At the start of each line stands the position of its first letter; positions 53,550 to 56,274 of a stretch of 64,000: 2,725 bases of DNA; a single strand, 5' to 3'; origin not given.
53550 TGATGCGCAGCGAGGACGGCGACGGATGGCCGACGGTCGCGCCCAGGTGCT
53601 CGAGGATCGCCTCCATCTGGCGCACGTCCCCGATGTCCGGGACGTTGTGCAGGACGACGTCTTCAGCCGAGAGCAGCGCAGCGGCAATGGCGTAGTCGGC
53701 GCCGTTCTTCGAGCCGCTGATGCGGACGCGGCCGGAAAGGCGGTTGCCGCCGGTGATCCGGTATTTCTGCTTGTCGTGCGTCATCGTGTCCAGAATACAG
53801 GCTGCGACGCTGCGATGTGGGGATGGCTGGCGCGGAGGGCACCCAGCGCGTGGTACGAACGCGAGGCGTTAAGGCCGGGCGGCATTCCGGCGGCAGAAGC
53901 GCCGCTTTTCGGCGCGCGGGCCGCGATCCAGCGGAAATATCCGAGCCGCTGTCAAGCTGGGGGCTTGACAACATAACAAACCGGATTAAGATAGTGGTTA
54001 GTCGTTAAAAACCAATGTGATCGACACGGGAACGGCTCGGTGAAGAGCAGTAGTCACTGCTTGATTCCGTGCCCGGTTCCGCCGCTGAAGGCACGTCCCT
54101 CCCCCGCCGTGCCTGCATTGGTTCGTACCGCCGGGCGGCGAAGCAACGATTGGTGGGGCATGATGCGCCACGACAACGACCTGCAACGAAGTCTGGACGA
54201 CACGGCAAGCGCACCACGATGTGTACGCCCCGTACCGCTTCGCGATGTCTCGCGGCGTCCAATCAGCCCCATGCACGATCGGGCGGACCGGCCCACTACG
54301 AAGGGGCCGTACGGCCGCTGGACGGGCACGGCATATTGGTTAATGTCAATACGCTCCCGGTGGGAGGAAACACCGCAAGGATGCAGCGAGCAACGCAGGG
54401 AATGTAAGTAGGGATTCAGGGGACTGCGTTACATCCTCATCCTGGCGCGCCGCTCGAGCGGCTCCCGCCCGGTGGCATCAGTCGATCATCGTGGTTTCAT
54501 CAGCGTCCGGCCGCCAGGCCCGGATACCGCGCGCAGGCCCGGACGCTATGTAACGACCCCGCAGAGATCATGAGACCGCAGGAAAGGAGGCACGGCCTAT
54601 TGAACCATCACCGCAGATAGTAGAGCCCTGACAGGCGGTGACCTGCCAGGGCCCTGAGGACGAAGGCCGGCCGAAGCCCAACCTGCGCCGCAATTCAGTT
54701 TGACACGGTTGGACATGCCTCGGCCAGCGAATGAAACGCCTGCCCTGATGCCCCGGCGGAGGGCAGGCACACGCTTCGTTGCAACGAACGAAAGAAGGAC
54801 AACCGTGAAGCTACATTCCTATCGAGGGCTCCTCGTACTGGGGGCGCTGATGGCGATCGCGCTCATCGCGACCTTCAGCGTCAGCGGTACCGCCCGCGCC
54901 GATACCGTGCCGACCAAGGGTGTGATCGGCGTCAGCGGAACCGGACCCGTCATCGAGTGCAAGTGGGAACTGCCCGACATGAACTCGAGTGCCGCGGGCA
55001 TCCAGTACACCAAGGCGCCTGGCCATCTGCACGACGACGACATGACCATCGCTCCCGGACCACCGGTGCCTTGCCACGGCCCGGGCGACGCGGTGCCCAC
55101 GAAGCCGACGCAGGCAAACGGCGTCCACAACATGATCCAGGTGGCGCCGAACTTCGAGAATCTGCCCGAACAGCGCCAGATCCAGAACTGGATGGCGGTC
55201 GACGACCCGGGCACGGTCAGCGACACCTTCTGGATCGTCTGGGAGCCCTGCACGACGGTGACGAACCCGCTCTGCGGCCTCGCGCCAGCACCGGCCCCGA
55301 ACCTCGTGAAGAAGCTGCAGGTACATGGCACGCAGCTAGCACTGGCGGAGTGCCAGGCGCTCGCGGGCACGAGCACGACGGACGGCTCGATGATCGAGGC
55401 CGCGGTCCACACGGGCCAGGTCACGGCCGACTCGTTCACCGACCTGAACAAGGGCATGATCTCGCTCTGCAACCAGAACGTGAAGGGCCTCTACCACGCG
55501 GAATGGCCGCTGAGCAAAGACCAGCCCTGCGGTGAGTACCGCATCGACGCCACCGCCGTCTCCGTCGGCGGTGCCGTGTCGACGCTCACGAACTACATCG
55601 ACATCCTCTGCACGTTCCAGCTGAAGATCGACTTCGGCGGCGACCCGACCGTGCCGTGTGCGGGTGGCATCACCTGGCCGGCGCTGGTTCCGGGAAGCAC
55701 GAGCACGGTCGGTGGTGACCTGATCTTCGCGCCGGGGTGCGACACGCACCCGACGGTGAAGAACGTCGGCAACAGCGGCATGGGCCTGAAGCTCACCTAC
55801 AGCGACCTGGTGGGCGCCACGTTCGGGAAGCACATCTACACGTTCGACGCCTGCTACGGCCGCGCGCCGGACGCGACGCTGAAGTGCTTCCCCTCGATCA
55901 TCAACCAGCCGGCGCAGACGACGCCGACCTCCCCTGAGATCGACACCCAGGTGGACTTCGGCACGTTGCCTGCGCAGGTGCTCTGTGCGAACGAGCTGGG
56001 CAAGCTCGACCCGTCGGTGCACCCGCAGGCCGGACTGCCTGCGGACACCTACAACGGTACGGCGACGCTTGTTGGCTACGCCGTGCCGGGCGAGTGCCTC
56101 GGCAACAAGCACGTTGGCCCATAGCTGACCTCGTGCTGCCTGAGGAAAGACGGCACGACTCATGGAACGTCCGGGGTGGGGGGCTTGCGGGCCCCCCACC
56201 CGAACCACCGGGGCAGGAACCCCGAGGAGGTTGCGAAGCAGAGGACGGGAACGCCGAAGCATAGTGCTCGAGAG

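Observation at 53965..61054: Candidate uncharacterised cell-surface system: three cysteine-rich secreted paralogs, an Ig-repeat lipoprotein anchor and a PA14 module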

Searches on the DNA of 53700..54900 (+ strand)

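Call 35: search_rna_families(source=window, start=53700, end=54900, threshold=evalue, max_evalue=1)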
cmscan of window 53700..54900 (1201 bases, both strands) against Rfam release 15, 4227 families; matches with E-value up to 1: 0.
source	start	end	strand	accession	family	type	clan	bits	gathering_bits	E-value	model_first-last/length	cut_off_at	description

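Call 80: build_rna_model(alignment_id=A4)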
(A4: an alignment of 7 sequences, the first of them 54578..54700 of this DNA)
Model R1 built from alignment A4 (7 sequences, 133 columns); structure: RNAalifold consensus.
model positions 122; base pairs 16; branch points 1; effective number of sequences 2.27; information 0.59 bits per position. Calibrated on 0.2 Mb of random sequence (short: E-values are rough).
structure used (alignment columns):
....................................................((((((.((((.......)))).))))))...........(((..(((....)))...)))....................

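Call 81: search_with_rna_model(model_id=R1, sources=[window, L001, L003, L004, L007, L008, L009, L011, L012, L013, L014, L015, L016, L017, L018, L019, L020, L021, L022, L023, L024, L025, L026, L027, L028, L030], max_evalue=1)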
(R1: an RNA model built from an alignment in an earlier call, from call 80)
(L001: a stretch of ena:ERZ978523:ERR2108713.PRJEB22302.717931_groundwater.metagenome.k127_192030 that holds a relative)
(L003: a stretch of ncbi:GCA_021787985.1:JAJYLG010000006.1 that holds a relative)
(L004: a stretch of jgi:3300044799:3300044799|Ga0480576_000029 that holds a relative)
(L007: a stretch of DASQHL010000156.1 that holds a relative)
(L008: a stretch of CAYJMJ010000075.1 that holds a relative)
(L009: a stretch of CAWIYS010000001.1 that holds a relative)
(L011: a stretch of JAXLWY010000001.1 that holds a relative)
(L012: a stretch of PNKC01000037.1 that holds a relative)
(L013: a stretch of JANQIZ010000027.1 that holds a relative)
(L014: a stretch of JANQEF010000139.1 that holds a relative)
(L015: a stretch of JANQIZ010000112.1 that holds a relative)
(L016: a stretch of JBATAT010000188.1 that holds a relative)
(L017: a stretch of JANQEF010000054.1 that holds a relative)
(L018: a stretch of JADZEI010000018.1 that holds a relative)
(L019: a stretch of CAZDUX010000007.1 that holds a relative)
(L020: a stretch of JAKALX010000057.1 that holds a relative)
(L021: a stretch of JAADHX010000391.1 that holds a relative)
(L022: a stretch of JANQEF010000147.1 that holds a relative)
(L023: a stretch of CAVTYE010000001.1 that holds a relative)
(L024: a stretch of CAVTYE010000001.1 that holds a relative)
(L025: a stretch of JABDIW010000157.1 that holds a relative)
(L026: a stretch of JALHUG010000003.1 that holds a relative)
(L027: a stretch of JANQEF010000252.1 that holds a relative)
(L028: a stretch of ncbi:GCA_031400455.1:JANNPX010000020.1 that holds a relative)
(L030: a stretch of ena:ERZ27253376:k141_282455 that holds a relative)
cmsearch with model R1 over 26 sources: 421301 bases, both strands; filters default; matches with E-value up to 1: 21.
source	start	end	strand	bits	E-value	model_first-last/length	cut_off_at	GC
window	54578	54701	+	118.7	1.8e-29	1-122/122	no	0.62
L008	9669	9791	+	117.8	3.2e-29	1-122/122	no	0.59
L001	9527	9650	+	113.6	4.3e-28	1-122/122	no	0.63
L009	9665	9788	+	105.5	6.8e-26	1-122/122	no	0.59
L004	9782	9906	+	104.7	1.1e-25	1-122/122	no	0.6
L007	9683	9806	+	103.9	1.8e-25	1-122/122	no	0.56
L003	8476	8594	+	93.9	9.1e-23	1-122/122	no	0.68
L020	7401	7516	+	33.1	2.7e-06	1-122/122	no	0.59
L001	9574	9601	-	23.8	0.00091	48-75/122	no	0.75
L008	9716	9744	-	20.9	0.0057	48-75/122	no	0.69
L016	225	334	+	20.1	0.0092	1-122/122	no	0.62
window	54625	54652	-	19.5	0.013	48-75/122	no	0.75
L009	9714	9742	-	19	0.019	48-75/122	no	0.69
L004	9786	9905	-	18.1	0.032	1-122/122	no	0.6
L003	8523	8548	-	17.5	0.046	48-75/122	no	0.69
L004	14420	14538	+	17.5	0.047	1-122/122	no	0.64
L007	9731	9757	-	16.6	0.084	48-75/122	no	0.74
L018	9718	9833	+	15.9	0.13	1-122/122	no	0.64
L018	7936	7963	+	15.4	0.17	48-75/122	no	0.82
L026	885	1004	+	14.5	0.3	1-122/122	no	0.67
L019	9708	9821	+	14.1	0.38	1-122/122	no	0.6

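Call 87: search_with_rna_model(model_id=R1, sources=[L032, L033, L034, L035, L036, L037, L038, L039, L040, L041, L042, L043, L044, L045, L046, L047, L048, L049, L050, L051, L052, L053], max_evalue=0.01)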
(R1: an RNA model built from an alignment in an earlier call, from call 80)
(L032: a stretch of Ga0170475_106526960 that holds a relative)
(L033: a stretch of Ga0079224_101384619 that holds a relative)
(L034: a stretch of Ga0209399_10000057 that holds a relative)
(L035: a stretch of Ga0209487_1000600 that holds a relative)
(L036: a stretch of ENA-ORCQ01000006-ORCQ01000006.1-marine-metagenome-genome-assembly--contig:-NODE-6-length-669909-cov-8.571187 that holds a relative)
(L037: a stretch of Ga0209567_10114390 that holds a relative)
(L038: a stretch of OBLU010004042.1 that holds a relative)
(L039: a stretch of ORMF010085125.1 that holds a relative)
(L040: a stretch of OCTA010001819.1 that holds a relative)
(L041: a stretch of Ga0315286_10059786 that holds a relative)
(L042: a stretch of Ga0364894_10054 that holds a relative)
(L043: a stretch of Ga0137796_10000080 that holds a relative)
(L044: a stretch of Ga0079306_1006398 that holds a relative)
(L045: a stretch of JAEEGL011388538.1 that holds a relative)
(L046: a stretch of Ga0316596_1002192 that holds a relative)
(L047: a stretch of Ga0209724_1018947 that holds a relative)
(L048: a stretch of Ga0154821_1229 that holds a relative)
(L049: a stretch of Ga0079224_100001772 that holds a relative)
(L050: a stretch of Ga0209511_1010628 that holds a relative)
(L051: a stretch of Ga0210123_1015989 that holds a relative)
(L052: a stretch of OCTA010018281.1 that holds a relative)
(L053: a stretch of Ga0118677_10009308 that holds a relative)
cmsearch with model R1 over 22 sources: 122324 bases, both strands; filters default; matches with E-value up to 0.01: 40.
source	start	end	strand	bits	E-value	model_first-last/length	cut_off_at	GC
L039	6373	6496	-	113.6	1.3e-28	1-122/122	no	0.63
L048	403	527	+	87.6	1.3e-21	1-122/122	no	0.67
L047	3689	3814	-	27.7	2.4e-05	1-122/122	no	0.49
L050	2710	2835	+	27.7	2.4e-05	1-122/122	no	0.49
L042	3369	3474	+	27.1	3.4e-05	1-122/122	no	0.42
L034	3696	3792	+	27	3.7e-05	1-122/122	no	0.62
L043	3430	3526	+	27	3.7e-05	1-122/122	no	0.62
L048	453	480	-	26.7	4.4e-05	48-75/122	no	0.71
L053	4642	4751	-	26.7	4.4e-05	1-122/122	no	0.36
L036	1847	1900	-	26.4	5.3e-05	39-122/122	no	0.43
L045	9776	9876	+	25.7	8.2e-05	1-122/122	no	0.5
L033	132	158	-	25.4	0.0001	48-75/122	no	0.74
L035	2615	2720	-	24.4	0.00019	1-122/122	no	0.52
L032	594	619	-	24.1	0.00023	48-75/122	no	0.77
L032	594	619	+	24.1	0.00023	48-75/122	no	0.77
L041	222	314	-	23.9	0.00026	1-122/122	no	0.67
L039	6422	6449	+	23.8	0.00026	48-75/122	no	0.75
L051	2612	2712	-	22.2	0.00074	1-122/122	no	0.45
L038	608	705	+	21.7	0.001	1-122/122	no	0.62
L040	4259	4356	+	21.7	0.001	1-122/122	no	0.62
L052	3731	3828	-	21.7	0.001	1-122/122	no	0.62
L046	2696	2726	+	21.6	0.0011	48-75/122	no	0.71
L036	1865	1891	+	21.3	0.0013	48-75/122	no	0.59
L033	132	158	+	21.1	0.0014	48-75/122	no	0.74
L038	626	679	-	20.9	0.0016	48-109/122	no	0.63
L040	4277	4330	-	20.9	0.0016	48-109/122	no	0.63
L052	3757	3810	+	20.9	0.0016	48-109/122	no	0.63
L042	3416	3446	-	20.6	0.002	48-75/122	no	0.65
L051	2644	2672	+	20.2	0.0026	48-75/122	no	0.59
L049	7719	7749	+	20.1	0.0028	48-75/122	no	0.61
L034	3742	3767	-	20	0.003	48-75/122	no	0.69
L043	3476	3501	-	20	0.003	48-75/122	no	0.69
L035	2647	2672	+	19.9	0.003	48-75/122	no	0.62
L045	9826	9850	-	19.6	0.0038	48-75/122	no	0.68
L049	7696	7795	-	19.5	0.004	1-122/122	no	0.42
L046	2696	2726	-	19.4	0.0043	48-75/122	no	0.71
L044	3182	3212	+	19.3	0.0046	48-75/122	no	0.65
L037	723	753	+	19.2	0.0047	48-75/122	no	0.74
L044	3182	3212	-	19.2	0.0049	48-75/122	no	0.65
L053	4677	4707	+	18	0.0098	48-75/122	no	0.61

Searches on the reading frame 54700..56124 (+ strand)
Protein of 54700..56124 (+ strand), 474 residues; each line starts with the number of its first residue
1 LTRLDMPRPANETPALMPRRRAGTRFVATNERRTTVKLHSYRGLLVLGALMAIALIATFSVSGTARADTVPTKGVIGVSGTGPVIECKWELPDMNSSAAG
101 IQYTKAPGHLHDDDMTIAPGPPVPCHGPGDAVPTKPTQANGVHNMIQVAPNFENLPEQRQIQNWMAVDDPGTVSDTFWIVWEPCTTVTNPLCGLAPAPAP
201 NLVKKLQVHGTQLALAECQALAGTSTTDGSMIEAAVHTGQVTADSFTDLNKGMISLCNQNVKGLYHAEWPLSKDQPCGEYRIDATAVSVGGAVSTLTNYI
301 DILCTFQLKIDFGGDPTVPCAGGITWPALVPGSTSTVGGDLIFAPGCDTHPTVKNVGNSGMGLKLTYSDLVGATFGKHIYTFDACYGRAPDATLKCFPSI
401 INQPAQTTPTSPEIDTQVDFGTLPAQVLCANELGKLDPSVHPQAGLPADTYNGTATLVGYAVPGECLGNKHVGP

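Call 3: search_protein_families(library=pfam, proteins=[window:54700-56124:+], max_evalue=1)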
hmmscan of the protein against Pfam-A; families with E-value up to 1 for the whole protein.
window:54700-56124:+ (474 aa): 2 families
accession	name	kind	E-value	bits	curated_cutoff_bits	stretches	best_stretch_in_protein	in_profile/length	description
PF11406.13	Tachystatin_A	-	0.089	13.3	25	1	314-334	17-37/44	Antimicrobial peptide tachystatin A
PF01835.25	MG2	-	0.23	12.3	32.8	1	258-285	54-81/96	MG2 domain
